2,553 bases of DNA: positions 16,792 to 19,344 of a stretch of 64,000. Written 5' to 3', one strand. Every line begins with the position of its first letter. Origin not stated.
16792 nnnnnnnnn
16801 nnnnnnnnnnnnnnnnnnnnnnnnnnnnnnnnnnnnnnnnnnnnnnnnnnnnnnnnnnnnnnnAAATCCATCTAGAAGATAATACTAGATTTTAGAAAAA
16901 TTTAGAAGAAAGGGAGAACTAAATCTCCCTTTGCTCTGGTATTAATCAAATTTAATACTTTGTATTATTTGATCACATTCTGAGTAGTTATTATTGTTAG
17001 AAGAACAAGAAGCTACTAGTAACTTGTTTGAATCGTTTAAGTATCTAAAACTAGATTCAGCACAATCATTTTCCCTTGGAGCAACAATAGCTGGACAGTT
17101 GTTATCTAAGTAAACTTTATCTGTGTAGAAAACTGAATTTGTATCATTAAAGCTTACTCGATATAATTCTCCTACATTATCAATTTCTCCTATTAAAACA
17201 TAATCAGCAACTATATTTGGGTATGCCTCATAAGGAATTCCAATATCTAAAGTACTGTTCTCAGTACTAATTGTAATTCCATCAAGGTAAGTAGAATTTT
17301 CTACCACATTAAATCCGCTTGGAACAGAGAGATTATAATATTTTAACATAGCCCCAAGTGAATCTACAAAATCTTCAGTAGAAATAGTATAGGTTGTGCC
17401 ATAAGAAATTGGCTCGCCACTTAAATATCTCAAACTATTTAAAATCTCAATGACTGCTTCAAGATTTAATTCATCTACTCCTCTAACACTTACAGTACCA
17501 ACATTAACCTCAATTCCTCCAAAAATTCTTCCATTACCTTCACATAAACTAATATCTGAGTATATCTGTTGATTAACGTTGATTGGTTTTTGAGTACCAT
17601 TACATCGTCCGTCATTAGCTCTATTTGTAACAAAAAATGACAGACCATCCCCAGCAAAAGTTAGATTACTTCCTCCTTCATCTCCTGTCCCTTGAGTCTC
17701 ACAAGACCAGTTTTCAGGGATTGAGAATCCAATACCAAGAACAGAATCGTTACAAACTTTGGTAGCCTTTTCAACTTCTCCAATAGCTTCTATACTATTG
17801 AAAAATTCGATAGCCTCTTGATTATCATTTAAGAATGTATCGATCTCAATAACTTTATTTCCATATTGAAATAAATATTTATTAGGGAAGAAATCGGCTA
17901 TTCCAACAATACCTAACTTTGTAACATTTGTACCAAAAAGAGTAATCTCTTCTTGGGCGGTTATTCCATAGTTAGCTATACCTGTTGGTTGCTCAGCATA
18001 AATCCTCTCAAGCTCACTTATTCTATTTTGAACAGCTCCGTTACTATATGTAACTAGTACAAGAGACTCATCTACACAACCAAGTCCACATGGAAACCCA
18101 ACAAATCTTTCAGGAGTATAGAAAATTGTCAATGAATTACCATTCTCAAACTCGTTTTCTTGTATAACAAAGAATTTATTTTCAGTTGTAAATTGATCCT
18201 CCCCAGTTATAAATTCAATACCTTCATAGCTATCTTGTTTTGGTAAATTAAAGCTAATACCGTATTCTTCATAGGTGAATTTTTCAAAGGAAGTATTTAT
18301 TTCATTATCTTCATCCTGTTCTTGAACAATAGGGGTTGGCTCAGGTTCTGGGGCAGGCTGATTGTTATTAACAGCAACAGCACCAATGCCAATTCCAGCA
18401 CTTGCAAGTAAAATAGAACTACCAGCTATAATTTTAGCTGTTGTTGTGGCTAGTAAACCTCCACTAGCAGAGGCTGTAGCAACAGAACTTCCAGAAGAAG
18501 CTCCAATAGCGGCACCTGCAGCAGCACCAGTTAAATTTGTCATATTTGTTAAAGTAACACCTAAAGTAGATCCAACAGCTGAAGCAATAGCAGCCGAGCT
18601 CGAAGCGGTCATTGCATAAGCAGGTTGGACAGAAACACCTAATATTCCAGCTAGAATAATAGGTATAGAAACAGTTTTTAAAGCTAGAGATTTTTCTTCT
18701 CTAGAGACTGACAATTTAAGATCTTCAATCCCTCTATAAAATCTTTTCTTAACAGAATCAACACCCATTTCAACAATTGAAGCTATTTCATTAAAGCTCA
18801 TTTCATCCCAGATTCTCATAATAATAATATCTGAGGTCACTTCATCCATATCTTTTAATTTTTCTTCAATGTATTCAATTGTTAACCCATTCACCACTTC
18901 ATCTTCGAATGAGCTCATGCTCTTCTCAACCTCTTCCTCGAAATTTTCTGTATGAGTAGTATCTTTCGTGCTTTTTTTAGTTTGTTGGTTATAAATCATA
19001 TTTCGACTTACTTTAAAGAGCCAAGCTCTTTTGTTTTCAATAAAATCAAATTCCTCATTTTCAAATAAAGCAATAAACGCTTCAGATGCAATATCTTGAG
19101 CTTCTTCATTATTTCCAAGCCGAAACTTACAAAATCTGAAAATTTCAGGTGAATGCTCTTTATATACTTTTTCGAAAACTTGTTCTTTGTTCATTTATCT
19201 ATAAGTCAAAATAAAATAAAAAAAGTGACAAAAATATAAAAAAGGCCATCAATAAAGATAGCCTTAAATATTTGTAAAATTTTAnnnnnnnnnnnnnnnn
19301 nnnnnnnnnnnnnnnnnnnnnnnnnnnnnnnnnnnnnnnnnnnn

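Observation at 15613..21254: Candidate novel cell-surface signalling cluster: membrane-tethered ECF sigma fusion flanked by four VWC-like Cys-module paralogs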

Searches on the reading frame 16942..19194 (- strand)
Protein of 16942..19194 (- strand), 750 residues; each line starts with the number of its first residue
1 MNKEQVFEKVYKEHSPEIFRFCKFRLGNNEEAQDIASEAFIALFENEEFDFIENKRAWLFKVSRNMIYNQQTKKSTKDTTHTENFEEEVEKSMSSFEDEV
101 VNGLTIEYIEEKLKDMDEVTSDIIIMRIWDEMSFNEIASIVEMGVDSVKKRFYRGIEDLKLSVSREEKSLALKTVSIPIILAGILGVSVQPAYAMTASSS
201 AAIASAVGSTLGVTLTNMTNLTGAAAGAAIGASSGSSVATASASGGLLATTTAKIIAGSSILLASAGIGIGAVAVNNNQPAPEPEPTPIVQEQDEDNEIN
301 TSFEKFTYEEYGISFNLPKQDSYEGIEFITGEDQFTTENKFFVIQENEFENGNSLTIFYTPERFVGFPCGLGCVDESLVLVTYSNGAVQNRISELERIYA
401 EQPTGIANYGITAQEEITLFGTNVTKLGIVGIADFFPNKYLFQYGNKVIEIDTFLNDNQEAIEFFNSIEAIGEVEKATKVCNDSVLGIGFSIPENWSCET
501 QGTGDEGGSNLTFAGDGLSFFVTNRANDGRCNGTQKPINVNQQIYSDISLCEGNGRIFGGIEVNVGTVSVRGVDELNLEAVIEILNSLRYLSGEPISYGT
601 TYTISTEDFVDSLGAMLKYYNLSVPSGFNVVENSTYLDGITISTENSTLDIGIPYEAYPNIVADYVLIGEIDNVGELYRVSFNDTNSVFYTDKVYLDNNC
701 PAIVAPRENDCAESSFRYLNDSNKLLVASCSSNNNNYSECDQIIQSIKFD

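Call 3: search_protein_families(library=pfam, proteins=[window:16942-19194:-], max_evalue=1)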
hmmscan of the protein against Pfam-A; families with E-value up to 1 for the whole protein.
window:16942-19194:- (750 aa): 5 families
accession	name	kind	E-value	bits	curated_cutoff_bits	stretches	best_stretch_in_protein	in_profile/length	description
PF04542.20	Sigma70_r2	-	1.2e-09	38.2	24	1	11-74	2-68/71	Sigma-70 region 2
PF08281.18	Sigma70_r4_2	-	1.6e-05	24.9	25.7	1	107-158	2-53/54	Sigma-70, region 4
PF18933.6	PsbP_2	-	0.015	15.7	27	1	287-468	30-178/184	PsbP-like protein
PF07638.17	Sigma70_ECF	-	0.022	15.1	21.1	1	23-152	40-172/185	ECF sigma factor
PF04545.22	Sigma70_r4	-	0.24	11.4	24.1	1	114-160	3-49/50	Sigma-70, region 4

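Call 4: search_protein_families(library=ncbifam, proteins=[window:16942-19194:-], max_evalue=1)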
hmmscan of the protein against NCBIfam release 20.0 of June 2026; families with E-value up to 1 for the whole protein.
window:16942-19194:- (750 aa): 86 families (the best 25 are shown)
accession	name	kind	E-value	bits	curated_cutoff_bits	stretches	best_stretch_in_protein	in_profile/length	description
TIGR02985.1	Sig70_bacteroi1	subfamily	2e-20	73.7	126.4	1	6-160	2-159/162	RNA polymerase sigma-70 factor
NF007223.0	PRK09641.1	equivalog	1e-18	67.9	209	1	6-162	19-183/187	RNA polymerase sigma factor SigW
TIGR02950.1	SigM_subfam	subfamily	1.1e-17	64.3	147.95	1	8-161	3-156/159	RNA polymerase sigma factor, SigM family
TIGR02937.1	sigma70-ECF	superfamily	1.5e-17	63.7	42.9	1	7-160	3-162/165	sigma-70 family RNA polymerase sigma factor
NF058625.1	sigma_PG0214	equivalog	3.2e-17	62.8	130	1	1-160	1-158/170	GFO_1088 family ECF-type sigma factor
TIGR02948.1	SigW_bacill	equivalog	7.9e-17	61.9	243.1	1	9-160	22-181/187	RNA polymerase sigma factor SigW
NF007222.0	PRK09640.1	equivalog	2.3e-15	56.7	194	1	5-164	26-183/188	RNA polymerase sigma factor SigX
NF009166.1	PRK12513.1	equivalog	4.5e-15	55.9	206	1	5-166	22-189/193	RNA polymerase sigma factor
NF009179.0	PRK12527.1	equivalog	8.1e-15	55.2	162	1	14-157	4-147/159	RNA polymerase sigma factor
NF008888.0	PRK11922.1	equivalog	1.6e-14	54.1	204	1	3-166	28-199/231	RNA polymerase sigma factor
NF007227.0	PRK09645.1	subfamily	1.7e-14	54.1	202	1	3-163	11-170/177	sigma-70 family RNA polymerase sigma factor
TIGR02952.1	Sig70_famx2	equivalog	4.3e-14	52.8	206.45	1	4-160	10-167/170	ECF subfamily RNA polymerase sigma factor, BldN family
NF009193.0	PRK12541.1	equivalog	1.1e-12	48.5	171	1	1-160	1-157/161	RNA polymerase sigma factor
NF009195.0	PRK12543.1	subfamily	7e-12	45.2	197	1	4-169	19-184/192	RNA polymerase sigma factor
TIGR02989.1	Sig-70_gvs1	subfamily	9.3e-12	45.2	124.55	1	7-154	3-149/158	RNA polymerase sigma-70 factor, Rhodopirellula/Verrucomicrobium family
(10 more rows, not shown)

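Call 7: find_homologous_proteins(query=window:16942-19194:-, max_evalue=0.001)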
Query window:16942-19194:- (750 aa): 11 proteins with E <= 0.001 among 8000 candidates.
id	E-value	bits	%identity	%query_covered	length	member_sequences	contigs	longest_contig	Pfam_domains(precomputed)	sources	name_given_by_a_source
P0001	0.0e+0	1657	100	100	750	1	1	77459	PF04542.21,PF08281.19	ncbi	-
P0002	4.6e-176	606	64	43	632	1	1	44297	PF04542.21,PF08281.19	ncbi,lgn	-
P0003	2.9e-158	547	53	67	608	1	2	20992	PF04542.21,PF08281.19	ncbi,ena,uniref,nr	ncbi:sigma-70 family RNA polymerase sigma factor [Candidatus Dojkabacteria bacterium]|uniref:Sigma-7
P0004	8.2e-110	387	20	9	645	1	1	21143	PF04542.21,PF08281.19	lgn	-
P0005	1.3e-102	363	59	38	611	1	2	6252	PF04542.21,PF08281.19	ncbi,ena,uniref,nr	ncbi:sigma-70 family RNA polymerase sigma factor [Candidatus Dojkabacteria bacterium]|uniref:Sigma-7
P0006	2.3e-96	342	55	38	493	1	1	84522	PF04542.21,PF08281.19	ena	-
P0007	2.0e-79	286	45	46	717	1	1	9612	PF04542.21,PF08281.19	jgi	jgi:RNA polymerase sigma-70 factor (ECF subfamily)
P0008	7.6e-79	284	46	44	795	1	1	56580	PF04542.21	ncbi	-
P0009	1.3e-73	267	46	43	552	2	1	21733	PF04542.21,PF08281.19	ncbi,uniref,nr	ncbi:sigma-70 family RNA polymerase sigma factor [Candidatus Dojkabacteria bacterium]|uniref:Sigma-7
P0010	1.6e-69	253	45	40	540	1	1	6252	PF04542.21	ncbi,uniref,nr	ncbi:sigma-70 family RNA polymerase sigma factor [Candidatus Dojkabacteria bacterium]|uniref:Sigma-7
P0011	9.9e-5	39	23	20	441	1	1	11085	PF04542.21,PF08281.19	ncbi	ncbi:MAG: RNA polymerase sigma factor [Solirubrobacterales bacterium]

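Call 10: find_encoding_contigs(protein=P0003, flank=8000, max_places=3)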
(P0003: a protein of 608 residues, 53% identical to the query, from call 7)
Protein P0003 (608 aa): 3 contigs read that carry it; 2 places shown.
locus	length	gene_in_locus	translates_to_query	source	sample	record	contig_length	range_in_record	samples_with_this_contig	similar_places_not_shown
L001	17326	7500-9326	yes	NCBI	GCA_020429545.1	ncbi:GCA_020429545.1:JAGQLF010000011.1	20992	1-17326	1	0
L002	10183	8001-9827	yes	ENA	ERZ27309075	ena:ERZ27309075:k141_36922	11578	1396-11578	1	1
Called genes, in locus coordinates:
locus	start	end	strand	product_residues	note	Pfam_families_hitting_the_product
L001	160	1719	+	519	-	PF00009:GTP_EFTU, PF00071:Ras (weak), PF01926:MMR_HSR1, PF02421:FeoB_N (weak), PF22042:EF-G_D2, PF11987:IF-2, PF03144:GTP_EFTU_D2 (weak)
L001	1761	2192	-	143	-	-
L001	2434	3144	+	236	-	-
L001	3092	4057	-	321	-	PF01946:Thi4 (faint), PF13434:Lys_Orn_oxgnase (faint), PF00890:FAD_binding_2 (faint), PF01134:GIDA (faint), PF01266:DAO (faint), PF07992:Pyr_redox_2, PF13738:Pyr_redox_3, PF00070:Pyr_redox, +2 more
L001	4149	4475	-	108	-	PF00085:Thioredoxin, PF13098:Thioredoxin_2, PF13905:Thioredoxin_8 (faint)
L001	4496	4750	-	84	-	PF02583:Trns_repr_metal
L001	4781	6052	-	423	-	PF07690:MFS_1, PF03092:BT1 (weak), PF07690:MFS_1 (weak)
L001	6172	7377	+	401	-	PF05375:Pacifastin_I (faint)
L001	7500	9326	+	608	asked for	PF04542:Sigma70_r2, PF08281:Sigma70_r4_2 (weak)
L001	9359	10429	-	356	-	PF01300:Sua5_yciO_yrdC, PF02367:TsaE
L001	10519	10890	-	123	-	-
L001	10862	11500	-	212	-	PF07690:MFS_1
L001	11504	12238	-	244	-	PF02683:DsbD_TM (weak)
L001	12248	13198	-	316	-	PF00085:Thioredoxin, PF13098:Thioredoxin_2 (weak)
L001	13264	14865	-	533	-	PF01588:tRNA_bind, PF00579:tRNA-synt_1b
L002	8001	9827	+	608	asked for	PF04542:Sigma70_r2, PF08281:Sigma70_r4_2 (weak)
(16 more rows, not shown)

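Call 11: find_encoding_contigs(protein=P0002, flank=8000, max_places=3)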
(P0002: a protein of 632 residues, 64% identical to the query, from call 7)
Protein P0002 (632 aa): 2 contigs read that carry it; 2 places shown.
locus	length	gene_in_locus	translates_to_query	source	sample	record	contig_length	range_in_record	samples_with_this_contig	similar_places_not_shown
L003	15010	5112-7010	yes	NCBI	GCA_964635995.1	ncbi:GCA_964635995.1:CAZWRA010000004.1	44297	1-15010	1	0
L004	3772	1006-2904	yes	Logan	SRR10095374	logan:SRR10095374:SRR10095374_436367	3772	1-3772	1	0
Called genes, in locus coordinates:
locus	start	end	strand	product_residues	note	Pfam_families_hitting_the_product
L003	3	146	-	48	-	?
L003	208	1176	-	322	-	PF13434:Lys_Orn_oxgnase (faint), PF00890:FAD_binding_2 (faint), PF01134:GIDA (faint), PF03486:HI0933_like (faint), PF07992:Pyr_redox_2, PF13738:Pyr_redox_3, PF00070:Pyr_redox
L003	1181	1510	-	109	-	PF00085:Thioredoxin, PF13098:Thioredoxin_2, PF13905:Thioredoxin_8 (faint)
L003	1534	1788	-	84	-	PF02583:Trns_repr_metal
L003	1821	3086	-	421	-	PF07690:MFS_1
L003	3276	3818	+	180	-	-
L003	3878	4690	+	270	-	PF00093:VWC (weak), PF23334:VWC2L_2nd (faint)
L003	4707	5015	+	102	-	PF00093:VWC (weak), PF23334:VWC2L_2nd (weak)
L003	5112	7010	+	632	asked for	PF04542:Sigma70_r2, PF08281:Sigma70_r4_2 (weak)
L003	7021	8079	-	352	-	PF01300:Sua5_yciO_yrdC, PF02367:TsaE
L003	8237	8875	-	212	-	PF01070:FMN_dh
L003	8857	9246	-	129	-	-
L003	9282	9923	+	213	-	PF00149:Metallophos, PF12850:Metallophos_2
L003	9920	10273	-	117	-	-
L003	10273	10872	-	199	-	PF07690:MFS_1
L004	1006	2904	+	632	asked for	PF04542:Sigma70_r2, PF08281:Sigma70_r4_2 (weak)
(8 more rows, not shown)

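Call 14: find_related_loci(query=A1, collection=genome_contigs, flank=10000)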
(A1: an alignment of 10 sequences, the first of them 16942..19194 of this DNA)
Query A1 (750 aa) in genome_contigs; peptide patterns used: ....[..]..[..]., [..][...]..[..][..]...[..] (x = any residue, [..] = any of these).
261 stretches matched a pattern; 165 encode a relative of the query (tblastn E <= 1e-3); the best 80 are kept; 80 distinct loci.
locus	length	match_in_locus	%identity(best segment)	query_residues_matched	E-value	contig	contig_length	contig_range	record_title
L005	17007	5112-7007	64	1-750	4e-119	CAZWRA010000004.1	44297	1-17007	MAG TPA_asm: uncultured Candidatus Saccharibacteria bacterium isolate binchicken_co58_69 genome assembly, contig: NODE_6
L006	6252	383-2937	59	1-297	5e-96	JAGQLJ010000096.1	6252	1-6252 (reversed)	MAG: Candidatus Dojkabacteria bacterium isolate HKST-UBA13 2012-05-30_1_(paired)_contig_411285, whole genome shotgun seq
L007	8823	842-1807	50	1-325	2e-84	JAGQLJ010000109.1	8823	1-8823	MAG: Candidatus Dojkabacteria bacterium isolate HKST-UBA13 2012-05-30_1_(paired)_contig_437709, whole genome shotgun seq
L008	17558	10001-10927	46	1-319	9e-71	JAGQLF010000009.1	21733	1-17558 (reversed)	MAG: Candidatus Dojkabacteria bacterium isolate HKST-UBA09 NODE_9_length_21733_cov_3.762883, whole genome shotgun sequen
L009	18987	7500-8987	53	1-506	1e-155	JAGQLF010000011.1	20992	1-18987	MAG: Candidatus Dojkabacteria bacterium isolate HKST-UBA09 NODE_11_length_20992_cov_3.733827, whole genome shotgun seque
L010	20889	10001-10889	42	1-320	5e-48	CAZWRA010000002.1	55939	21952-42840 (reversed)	MAG TPA_asm: uncultured Candidatus Saccharibacteria bacterium isolate binchicken_co58_69 genome assembly, contig: NODE_4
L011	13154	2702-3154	25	10-160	6e-12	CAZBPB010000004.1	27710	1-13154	MAG TPA_asm: uncultured Pleurocapsa sp. isolate binchicken_co179_53 genome assembly, contig: NODE_3976_length_27710_cov_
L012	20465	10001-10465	25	10-173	6e-11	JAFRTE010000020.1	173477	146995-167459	MAG: Clostridia bacterium isolate RGIG2778 Goat_Omasum-6__c313876, whole genome shotgun sequence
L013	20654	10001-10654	25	6-213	9e-11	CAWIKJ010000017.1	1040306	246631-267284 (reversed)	MAG: uncultured Actinomycetota bacterium isolate MFD05176.bin.2.239 genome assembly, contig: contig_46872, whole genome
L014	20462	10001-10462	21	6-163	4e-10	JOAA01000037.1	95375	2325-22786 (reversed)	Rhodococcus rhodnii strain NRRL B-16535 contig37.1, whole genome shotgun sequence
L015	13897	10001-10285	31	9-101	5e-10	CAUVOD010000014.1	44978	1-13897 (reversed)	MAG TPA_asm: uncultured Lachnospiraceae bacterium isolate SRR23388445_bin.41_MetaWRAP_v1.3_MAG genome assembly, contig:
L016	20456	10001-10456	26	7-160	9e-10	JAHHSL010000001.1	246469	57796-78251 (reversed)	MAG: Ruthenibacterium sp. isolate MAG055 MAG055_1, whole genome shotgun sequence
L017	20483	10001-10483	24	2-159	1e-9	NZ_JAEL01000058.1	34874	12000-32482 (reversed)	Bacillus sp. J33 BacJ33DRAFT_c53_C, whole genome shotgun sequence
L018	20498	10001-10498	24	3-167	2e-9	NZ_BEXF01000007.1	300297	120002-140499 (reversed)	Brevibacillus reuszeri strain NIT02 contig7, whole genome shotgun sequence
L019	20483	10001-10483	26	2-159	2e-9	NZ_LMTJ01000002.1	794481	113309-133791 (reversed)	Bacillus sp. FJAT-29814 scaffold2, whole genome shotgun sequence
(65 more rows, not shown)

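Call 42: find_encoding_contigs(protein=P0004, flank=8000, max_places=2)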
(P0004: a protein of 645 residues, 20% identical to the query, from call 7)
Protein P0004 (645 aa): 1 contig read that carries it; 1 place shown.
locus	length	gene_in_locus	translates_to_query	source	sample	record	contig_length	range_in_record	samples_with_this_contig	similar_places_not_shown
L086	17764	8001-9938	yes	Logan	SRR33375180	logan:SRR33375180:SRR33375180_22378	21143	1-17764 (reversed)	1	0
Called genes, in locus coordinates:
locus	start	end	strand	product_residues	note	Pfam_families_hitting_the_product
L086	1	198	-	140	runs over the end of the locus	-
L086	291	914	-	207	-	-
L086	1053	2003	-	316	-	-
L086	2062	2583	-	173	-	-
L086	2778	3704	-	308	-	PF01134:GIDA (faint), PF03486:HI0933_like (faint), PF07992:Pyr_redox_2, PF13434:Lys_Orn_oxgnase (faint), PF13738:Pyr_redox_3, PF00070:Pyr_redox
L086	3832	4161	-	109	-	PF14595:Thioredoxin_9 (weak), PF00085:Thioredoxin, PF13098:Thioredoxin_2, PF13905:Thioredoxin_8 (faint)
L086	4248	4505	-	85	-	PF02583:Trns_repr_metal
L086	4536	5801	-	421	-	PF07690:MFS_1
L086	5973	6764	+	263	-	-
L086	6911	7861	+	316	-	-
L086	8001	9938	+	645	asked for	PF04542:Sigma70_r2, PF08281:Sigma70_r4_2 (weak)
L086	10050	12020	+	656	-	PF04542:Sigma70_r2 (weak)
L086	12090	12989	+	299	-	-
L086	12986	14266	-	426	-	PF00486:Trans_reg_C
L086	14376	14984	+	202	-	-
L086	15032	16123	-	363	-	PF01300:Sua5_yciO_yrdC, PF02367:TsaE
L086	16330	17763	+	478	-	?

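Call 52: predict_structure(alignment_id=A1)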
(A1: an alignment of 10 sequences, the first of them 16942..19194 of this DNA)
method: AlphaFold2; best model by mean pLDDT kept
length: 750 residues; sequences in the alignment: 10
mean_pLDDT: 36.9   pTM: 0.21
mean pLDDT of the five models: 36.9, 36.0, 35.5, 35.3, 32.1
residues with pLDDT >= 90: 0; 70-90: 0; 50-70: 104; < 50: 646
segments of 3 or more residues with pLDDT < 50: 52-57, 59-107, 129-132, 136-138, 145-149, 163-479, 481-493, 500-668, 670-736, 748-750
pLDDT, mean of each block of 10 residues (from residue 1): 58 59 53 56 53 46 38 32 37 34 46 56 52 48 51 53 44 39 33 28 34 34 29 27 29 32 31 24 31 30 35 33 29 28 27 31 28 29 35 39 34 34 33 32 31 35 32 38 42 48 42 35 36 28 29 29 29 35 44 38 39 34 29 32 35 33 42 44 36 29 23 23 37 48 52
secondary structure, 60 per line:
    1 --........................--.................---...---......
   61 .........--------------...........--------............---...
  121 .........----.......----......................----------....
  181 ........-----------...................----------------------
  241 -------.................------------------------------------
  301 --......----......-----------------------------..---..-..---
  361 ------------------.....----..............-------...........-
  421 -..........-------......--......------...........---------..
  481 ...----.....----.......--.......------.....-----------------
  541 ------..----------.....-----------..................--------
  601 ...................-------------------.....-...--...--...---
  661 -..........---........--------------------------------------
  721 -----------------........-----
elements in order (helices of 4 or more, strands of 3 or more residues): H3-26 H29-45 H55-69 H84-94 H103-114 H118-129 H134-140 H145-166 H177-188 H200-218 H248-264 E303-308 E313-318 E379-383 H388-401 E409-419 E422-431 E439-444 E447-452 H459-469 E479-483 E488-492 E497-503 E506-512 E519-523 E559-563 H575-592 E601-605 H606-619 E639-643 E650-652 E662-671 E675-682 H738-745
